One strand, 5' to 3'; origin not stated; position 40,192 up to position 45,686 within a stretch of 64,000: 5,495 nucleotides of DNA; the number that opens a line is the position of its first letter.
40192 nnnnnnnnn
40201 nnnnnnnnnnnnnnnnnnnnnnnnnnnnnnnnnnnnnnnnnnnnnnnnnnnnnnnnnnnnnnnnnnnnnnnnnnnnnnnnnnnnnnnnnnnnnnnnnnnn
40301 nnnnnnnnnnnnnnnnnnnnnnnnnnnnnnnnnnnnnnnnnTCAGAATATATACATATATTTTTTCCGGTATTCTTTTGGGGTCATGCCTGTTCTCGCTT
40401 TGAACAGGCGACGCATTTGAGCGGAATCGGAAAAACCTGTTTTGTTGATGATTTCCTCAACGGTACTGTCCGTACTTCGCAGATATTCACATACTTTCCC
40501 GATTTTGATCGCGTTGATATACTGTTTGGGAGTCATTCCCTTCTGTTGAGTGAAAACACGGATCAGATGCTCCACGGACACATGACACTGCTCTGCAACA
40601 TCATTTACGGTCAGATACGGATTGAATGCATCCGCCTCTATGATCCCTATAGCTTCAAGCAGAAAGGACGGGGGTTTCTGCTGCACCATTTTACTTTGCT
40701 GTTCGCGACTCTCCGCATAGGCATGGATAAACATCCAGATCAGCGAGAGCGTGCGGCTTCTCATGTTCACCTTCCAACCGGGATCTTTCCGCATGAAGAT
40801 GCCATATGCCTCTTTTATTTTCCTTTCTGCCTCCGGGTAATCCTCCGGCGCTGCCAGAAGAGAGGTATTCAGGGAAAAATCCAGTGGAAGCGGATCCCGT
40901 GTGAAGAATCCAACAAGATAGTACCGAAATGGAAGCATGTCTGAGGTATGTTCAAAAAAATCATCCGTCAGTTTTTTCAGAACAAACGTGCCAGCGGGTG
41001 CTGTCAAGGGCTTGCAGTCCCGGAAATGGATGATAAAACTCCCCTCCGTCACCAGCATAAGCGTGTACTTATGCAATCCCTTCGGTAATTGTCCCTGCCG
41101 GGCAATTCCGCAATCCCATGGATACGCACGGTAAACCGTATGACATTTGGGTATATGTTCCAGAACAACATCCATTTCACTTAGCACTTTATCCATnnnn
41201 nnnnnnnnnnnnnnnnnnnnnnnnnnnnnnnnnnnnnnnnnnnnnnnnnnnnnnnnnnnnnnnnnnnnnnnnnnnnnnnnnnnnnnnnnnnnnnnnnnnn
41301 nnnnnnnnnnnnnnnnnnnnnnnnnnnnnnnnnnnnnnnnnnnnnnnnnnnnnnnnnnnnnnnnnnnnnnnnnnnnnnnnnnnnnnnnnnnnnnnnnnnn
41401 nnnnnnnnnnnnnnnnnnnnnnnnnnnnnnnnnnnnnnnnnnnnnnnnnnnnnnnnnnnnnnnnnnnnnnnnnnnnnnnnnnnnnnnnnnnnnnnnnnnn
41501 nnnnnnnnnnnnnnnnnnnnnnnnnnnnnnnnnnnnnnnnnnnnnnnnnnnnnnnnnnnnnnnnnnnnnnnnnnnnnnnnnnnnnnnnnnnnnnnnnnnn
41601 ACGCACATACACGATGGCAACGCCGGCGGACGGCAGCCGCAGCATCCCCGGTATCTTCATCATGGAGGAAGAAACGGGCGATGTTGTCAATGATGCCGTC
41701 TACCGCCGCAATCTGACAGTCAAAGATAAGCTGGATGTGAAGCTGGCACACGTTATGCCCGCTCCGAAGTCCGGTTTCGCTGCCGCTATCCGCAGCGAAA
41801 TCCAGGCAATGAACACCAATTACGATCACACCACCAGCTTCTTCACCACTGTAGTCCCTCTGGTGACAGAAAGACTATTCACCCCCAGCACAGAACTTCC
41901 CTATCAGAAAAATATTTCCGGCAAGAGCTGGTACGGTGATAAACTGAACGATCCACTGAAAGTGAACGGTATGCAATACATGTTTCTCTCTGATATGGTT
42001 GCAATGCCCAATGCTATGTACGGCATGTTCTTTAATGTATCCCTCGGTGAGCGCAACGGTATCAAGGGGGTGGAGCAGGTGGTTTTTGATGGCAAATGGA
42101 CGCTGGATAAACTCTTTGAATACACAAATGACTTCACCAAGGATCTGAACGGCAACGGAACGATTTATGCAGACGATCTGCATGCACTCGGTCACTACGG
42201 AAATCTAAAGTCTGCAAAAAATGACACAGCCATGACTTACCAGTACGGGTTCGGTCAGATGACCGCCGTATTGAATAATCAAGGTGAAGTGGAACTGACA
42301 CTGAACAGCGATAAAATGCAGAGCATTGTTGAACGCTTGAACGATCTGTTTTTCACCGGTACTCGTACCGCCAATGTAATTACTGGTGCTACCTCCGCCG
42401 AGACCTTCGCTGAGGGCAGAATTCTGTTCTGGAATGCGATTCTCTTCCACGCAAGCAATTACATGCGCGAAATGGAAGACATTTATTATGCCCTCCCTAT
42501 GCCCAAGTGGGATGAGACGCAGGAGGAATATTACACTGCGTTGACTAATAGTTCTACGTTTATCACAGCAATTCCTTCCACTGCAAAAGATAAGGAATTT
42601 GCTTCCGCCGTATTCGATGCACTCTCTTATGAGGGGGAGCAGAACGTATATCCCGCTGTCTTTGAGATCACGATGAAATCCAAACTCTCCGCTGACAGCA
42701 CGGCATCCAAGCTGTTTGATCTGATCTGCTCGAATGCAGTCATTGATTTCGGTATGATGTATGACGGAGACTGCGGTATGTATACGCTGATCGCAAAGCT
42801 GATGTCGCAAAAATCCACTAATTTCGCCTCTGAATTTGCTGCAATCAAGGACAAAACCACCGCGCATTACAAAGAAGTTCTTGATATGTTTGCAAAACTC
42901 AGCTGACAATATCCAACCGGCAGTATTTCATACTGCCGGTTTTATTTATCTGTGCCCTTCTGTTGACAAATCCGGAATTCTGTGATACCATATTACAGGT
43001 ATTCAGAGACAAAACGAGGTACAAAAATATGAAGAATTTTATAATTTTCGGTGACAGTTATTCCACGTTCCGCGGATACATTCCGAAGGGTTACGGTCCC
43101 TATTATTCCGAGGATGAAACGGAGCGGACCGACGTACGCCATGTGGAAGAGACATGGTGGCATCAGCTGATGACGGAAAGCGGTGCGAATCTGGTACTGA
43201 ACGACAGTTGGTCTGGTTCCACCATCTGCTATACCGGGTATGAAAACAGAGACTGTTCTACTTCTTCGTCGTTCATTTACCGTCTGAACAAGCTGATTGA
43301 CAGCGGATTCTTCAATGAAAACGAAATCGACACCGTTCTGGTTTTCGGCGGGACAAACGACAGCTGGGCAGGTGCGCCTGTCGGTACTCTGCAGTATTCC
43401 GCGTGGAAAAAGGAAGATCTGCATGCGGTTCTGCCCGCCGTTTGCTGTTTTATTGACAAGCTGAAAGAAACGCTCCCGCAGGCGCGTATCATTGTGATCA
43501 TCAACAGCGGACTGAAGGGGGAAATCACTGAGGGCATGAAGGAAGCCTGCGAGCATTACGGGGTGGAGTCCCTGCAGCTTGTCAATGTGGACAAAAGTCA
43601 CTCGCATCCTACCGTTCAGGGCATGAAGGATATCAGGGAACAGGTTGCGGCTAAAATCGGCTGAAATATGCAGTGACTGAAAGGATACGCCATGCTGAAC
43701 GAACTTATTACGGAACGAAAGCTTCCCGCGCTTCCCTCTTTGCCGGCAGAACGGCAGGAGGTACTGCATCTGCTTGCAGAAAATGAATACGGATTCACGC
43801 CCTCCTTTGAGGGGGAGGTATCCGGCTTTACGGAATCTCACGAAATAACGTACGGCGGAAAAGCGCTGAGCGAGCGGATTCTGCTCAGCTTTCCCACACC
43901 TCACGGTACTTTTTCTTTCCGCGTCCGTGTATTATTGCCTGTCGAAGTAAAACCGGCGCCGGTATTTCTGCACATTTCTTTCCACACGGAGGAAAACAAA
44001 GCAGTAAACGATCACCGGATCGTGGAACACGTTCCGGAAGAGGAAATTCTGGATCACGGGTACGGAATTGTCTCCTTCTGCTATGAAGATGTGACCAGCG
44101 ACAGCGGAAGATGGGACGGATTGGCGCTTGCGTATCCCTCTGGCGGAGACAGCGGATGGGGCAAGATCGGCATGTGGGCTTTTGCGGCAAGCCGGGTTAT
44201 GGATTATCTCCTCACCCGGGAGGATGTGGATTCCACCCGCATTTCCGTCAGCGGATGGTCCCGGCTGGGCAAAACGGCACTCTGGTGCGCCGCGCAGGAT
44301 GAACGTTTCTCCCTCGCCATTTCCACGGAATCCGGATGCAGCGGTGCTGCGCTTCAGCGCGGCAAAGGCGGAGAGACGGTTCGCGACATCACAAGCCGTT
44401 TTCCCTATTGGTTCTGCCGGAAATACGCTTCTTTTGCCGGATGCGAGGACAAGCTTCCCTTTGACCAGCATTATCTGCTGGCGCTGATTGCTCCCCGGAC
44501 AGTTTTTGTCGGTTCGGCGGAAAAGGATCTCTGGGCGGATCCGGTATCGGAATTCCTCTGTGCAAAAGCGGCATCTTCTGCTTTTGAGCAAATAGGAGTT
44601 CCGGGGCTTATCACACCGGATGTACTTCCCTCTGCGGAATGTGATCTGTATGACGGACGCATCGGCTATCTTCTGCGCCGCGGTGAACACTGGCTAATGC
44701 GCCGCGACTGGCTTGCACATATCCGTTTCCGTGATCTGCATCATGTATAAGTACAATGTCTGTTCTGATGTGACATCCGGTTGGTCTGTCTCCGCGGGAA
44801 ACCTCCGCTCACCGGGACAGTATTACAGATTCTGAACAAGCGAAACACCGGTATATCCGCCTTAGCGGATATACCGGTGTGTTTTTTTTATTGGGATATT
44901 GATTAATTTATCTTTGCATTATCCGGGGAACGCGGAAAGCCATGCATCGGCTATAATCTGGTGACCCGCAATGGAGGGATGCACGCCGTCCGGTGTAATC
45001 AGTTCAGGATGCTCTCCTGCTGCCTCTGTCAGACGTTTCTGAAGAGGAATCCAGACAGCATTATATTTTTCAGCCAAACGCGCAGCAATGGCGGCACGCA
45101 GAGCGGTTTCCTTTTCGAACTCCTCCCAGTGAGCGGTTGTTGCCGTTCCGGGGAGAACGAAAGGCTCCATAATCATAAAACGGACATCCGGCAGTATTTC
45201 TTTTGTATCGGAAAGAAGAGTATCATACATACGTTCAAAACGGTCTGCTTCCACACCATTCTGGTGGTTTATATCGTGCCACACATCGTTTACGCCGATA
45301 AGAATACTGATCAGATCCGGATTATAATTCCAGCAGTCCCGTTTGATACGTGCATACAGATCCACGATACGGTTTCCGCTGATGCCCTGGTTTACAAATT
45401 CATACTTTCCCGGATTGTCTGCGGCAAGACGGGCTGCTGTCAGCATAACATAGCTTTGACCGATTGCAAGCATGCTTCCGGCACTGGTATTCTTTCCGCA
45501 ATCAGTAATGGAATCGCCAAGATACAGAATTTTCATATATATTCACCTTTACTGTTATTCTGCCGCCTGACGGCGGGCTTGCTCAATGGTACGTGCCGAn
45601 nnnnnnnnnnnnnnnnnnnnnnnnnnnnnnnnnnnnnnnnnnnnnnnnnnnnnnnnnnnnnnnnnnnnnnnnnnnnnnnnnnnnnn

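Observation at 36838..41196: Second GRE locus: AraC, Gfo/Idh/MocA dehydrogenase, then a 728-aa GRE with its own promoter and no activase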

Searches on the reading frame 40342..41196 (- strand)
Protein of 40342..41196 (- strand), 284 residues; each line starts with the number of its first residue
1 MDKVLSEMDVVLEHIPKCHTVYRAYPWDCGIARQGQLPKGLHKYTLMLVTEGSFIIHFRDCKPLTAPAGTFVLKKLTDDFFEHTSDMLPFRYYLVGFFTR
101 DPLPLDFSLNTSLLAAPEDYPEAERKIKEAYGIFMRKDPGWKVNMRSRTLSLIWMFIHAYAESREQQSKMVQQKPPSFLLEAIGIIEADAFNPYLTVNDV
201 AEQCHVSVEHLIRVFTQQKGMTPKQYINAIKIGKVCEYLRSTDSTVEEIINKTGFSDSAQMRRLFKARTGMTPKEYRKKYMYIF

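Call 4: search_protein_families(library=pfam, proteins=[window:40342-41196:-])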
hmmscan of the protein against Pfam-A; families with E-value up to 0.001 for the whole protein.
window:40342-41196:- (284 aa): 2 families
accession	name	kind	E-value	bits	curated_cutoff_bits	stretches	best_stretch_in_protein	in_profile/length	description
PF00165.29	HTH_AraC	-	5e-24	84.3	26.6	2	195-228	9-42/42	Bacterial regulatory helix-turn-helix proteins, AraC family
PF12833.13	HTH_18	-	6.1e-22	78.1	33.6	1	201-278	2-79/80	Helix-turn-helix domain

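Call 7: search_protein_families(library=ncbifam, proteins=[window:40342-41196:-], max_evalue=0.00001)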
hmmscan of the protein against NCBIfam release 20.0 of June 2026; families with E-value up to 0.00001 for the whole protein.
window:40342-41196:- (284 aa): 23 families
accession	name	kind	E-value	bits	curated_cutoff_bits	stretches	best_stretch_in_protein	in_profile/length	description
NF047455.1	TF_Staph_AryK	equivalog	6.9e-24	84.1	850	1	131-281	113-260/759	transcriptional regulator AryK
NF007693.0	PRK10371.1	equivalog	1.1e-15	57.6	253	1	154-278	176-298/309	transcriptional regulator MelR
NF007243.0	PRK09685.1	equivalog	1.4e-15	57.5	199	1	167-280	188-302/303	transcriptional regulator FeaR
NF010028.0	PRK13503.1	equivalog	1.5e-15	57.3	288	1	188-279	181-272/278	HTH-type transcriptional activator RhaS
TIGR04094.1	adjacent_YSIRK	equivalog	1.6e-14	53.7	200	1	192-277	299-383/383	YSIRK-targeted surface antigen transcriptional regulator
NF010026.0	PRK13501.1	equivalog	2.6e-14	53.1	363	1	192-281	190-279/290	HTH-type transcriptional activator RhaR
NF006902.0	PRK09393.1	equivalog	3.8e-14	52.6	425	1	171-280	214-322/327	transcriptional regulator FtrA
NF007860.0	PRK10572.1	equivalog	6e-12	45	208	1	166-280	172-285/292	arabinose operon transcriptional regulator AraC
NF011964.0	PRK15435.1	equivalog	2.3e-11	43.3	345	1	193-278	98-182/354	bifunctional DNA-binding transcriptional regulator/O6-methylguanine-DNA methyltransferase Ada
NF012144.2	ramA_TF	equivalog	7.9e-11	42.4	180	1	190-279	17-106/108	RamA family antibiotic efflux transcriptional regulator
NF047788.1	TransRegPocR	equivalog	8.2e-11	41.7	500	1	155-280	167-291/296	transcriptional regulator PocR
NF010025.2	PRK13500.1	equivalog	1.8e-10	40.9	525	1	183-279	181-277/282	HTH-type transcriptional activator RhaR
NF050186.1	TransRegGliRPseudo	equivalog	2.4e-10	40.3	570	1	199-279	257-336/338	AraC family transcriptional regulator GliR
NF007633.0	PRK10296.1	equivalog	1.3e-09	38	264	1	167-281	162-276/280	transcriptional regulator ChbR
NF010027.0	PRK13502.1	equivalog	3e-09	36.7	384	1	187-278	185-276/282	HTH-type transcriptional activator RhaR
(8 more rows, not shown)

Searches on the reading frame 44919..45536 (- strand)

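Call 44: search_protein_families(library=pfam, proteins=[window:44919-45536:-], max_evalue=0.00001)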
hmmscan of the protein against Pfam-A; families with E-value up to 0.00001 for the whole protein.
window:44919-45536:- (205 aa): 3 families
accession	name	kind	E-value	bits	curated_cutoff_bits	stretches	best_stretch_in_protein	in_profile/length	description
PF13472.12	Lipase_GDSL_2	-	6.1e-26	92.4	32.9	1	6-194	2-178/178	GDSL-like Lipase/Acylhydrolase family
PF00657.28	Lipase_GDSL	-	1e-17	65.4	23.6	1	3-199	1-208/208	GDSL-like Lipase/Acylhydrolase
PF04311.20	DUF459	-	1.6e-06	28.1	27.2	0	48-200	35-195/197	Protein of unknown function (DUF459)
